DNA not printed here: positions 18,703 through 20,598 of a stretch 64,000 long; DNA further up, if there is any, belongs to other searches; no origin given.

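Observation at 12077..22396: Doubled Opp/Dpp-type ABC importer sharing one pair of ATPases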

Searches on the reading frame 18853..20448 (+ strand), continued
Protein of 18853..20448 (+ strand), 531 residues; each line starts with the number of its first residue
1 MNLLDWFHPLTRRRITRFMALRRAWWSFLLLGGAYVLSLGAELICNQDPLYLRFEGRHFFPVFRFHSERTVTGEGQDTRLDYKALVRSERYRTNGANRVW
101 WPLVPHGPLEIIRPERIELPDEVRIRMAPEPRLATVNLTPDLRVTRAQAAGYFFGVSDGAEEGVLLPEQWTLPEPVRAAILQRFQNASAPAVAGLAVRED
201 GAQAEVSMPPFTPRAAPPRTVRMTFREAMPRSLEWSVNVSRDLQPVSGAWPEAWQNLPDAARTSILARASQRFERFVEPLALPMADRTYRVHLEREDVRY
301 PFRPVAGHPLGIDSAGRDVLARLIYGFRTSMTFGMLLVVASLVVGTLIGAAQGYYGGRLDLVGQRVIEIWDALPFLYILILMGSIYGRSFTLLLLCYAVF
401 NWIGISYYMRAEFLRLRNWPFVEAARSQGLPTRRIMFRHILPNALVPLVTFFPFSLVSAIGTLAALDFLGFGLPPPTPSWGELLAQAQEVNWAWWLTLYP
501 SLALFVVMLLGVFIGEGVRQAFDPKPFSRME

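Call 52: predict_structure(alignment_id=A1)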
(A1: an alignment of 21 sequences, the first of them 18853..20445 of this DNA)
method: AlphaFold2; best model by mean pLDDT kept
length: 531 residues; sequences in the alignment: 21
mean_pLDDT: 80.4   pTM: 0.59
mean pLDDT of the five models: 80.4, 73.3, 72.1, 70.0, 70.0
residues with pLDDT >= 90: 136; 70-90: 308; 50-70: 68; < 50: 19
segments of 3 or more residues with pLDDT < 50: 307-312, 314-316, 474-476, 526-531
pLDDT, mean of each block of 10 residues (from residue 1): 75 84 89 86 85 92 86 83 89 92 75 64 90 92 91 88 90 93 94 92 92 93 87 85 88 87 92 90 84 79 54 52 74 81 82 76 73 62 55 70 76 82 84 82 78 81 72 56 75 73 84 84 56 34
secondary structure, 60 per line:
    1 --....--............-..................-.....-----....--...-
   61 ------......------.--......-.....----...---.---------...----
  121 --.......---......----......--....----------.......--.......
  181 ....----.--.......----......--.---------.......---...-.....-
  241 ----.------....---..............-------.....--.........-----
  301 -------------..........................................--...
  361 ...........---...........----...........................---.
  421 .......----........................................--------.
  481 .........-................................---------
elements in order: H3-6 H9-20 H22-39 H41-44 E51-54 E57-59 H68-72 H82-87 H89-93 E98-100 E123-129 E133-138 E143-148 H151-154 H166-169 H174-184 E192-198 E203-208 E221-227 E235-239 H252-255 H259-272 E280-284 E287-295 H314-355 H358-371 H375-385 H390-416 H420-427 H432-471 H480-489 H491-522
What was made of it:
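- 18853..20448 (+): C2: YejE-like permease carrying a roughly 250-residue periplasmic alpha/beta domain (residues about 45-300). The AF2 model has mean pLDDT 80, and the insert mostly scores 85-93 (call 52).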

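Call 55: fold_search(model_id=the predicted structure, library=pdb)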
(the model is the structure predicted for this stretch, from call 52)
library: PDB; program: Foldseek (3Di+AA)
matches with E <= 10: 614; with E <= 0.001: 18
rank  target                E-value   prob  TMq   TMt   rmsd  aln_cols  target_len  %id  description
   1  8z1w_B                2.5e-12  1.00  0.38  0.69   2.9       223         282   39  Cryo-EM structure of Escherichia coli DppBCDF complex bound to ATPgammaS (released 2025-01-29)
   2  8z1v_B                4.8e-12  1.00  0.38  0.69   3.1       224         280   37  Cryo-EM structure of Escherichia coli DppBCDF in the resting state (released 2025-01-29)
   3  8z1x_B                1.0e-11  1.00  0.38  0.69   3.1       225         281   36  Cryo-EM structure of Escherichia coli DppBCDF complex bound to AMPPNP (released 2025-01-29)
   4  8wdb_C                2.1e-11  1.00  0.35  0.61  21.6       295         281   29  Cryo-EM structure of the ATP-bound DppABCD complex (released 2024-09-18)
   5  8z1y_B                2.3e-11  1.00  0.34  0.58   4.7       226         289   39  Cryo-EM structure of Escherichia coli DppABCDF in the pre-catalytic state (released 2025-01-29)
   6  8j5r_C                3.0e-11  1.00  0.38  0.70   3.0       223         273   31  Cryo-EM structure of Mycobacterium tuberculosis OppABCD in the resting state (released 2024-04-03)
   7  8z21_B                3.5e-11  1.00  0.39  0.71   3.7       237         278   35  Cryo-EM structure of Escherichia coli OppBCDF in the resting state (released 2025-04-16)
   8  8j5q_C                3.5e-11  1.00  0.38  0.71   3.1       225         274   31  Cryo-EM structure of Mycobacterium tuberculosis OppABCD in the pre-translocation state (released 2024-04-03)
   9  8z1z_B                5.4e-11  1.00  0.35  0.61   4.2       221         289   39  Cryo-EM structure of Escherichia coli DppAR383D+D436RBCDF in pre-catalytic state (released 2025-04-16)
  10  8j5t_C                6.5e-11  1.00  0.35  0.60   4.8       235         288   31  Cryo-EM structure of Mycobacterium tuberculosis OppABCD in the catalytic intermediate state (released 2024-04-03)
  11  8j5s_C                9.0e-11  1.00  0.38  0.68   3.2       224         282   31  Cryo-EM structure of Mycobacterium tuberculosis OppABCD in the pre-catalytic intermediate state (released 2024-04-03)
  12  8wd9_C                1.8e-10  1.00  0.38  0.69  18.1       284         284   30  Cryo-EM structure of Mycobacterium tuberculosis DppABCD in apo form (released 2024-09-18)
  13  8wda_C                4.5e-10  1.00  0.39  0.70   3.9       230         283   32  Cryo-EM structure of the substrate-bound DppABCD complex (released 2024-09-18)
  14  8z21_A                1.9e-05  1.00  0.32  0.52   4.7       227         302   21  Cryo-EM structure of Escherichia coli OppBCDF in the resting state (released 2025-04-16)
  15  8j5q_B                2.9e-05  1.00  0.26  0.40   6.3       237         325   19  Cryo-EM structure of Mycobacterium tuberculosis OppABCD in the pre-translocation state (released 2024-04-03)
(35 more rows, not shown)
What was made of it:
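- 18853..20448 (+): Foldseek finds DppC/OppC for the membrane part and weak PAS-like hits, E 0.006-0.05 (call 55).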

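Call 69: find_encoding_contigs(protein=P0018, flank=10000, max_places=1)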
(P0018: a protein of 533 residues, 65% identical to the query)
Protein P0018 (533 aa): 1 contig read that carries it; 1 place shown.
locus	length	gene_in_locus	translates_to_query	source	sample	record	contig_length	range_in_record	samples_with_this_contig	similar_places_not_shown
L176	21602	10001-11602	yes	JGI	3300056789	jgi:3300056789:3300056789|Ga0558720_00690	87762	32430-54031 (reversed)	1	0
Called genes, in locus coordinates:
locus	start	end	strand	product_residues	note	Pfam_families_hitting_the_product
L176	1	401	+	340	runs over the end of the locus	PF00044:Gp_dh_N, PF02800:Gp_dh_C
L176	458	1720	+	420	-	PF00162:PGK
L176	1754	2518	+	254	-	PF00121:TIM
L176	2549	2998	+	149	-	PF03840:SecG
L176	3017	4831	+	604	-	PF00496:SBP_bac_5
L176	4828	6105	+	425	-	PF19300:BPD_transp_1_N (weak), PF00528:BPD_transp_1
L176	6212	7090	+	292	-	PF12911:OppC_N, PF00528:BPD_transp_1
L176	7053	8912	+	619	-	PF00496:SBP_bac_5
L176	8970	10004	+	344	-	PF19300:BPD_transp_1_N (faint), PF00528:BPD_transp_1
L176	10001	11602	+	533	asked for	PF00528:BPD_transp_1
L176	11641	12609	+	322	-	PF00005:ABC_tran, PF13304:AAA_21 (weak), PF08352:oligo_HPY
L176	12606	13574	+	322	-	PF00005:ABC_tran, PF08352:oligo_HPY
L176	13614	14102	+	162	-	PF00571:CBS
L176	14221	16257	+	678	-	PF00009:GTP_EFTU, PF01926:MMR_HSR1 (weak), PF22042:EF-G_D2, PF03144:GTP_EFTU_D2 (weak), PF14492:EFG_III, PF03764:EFG_IV, PF00679:EFG_C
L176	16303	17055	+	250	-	PF20772:TACO1_YebC_N, PF01709:Transcrip_reg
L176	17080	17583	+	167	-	PF02075:RuvC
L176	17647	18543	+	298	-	PF00763:THF_DHG_CYH, PF02882:THF_DHG_CYH_C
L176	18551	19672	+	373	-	PF03739:LptF_LptG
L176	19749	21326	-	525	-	PF02366:PMT, PF13231:PMT_2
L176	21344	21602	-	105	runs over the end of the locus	PF04977:DivIC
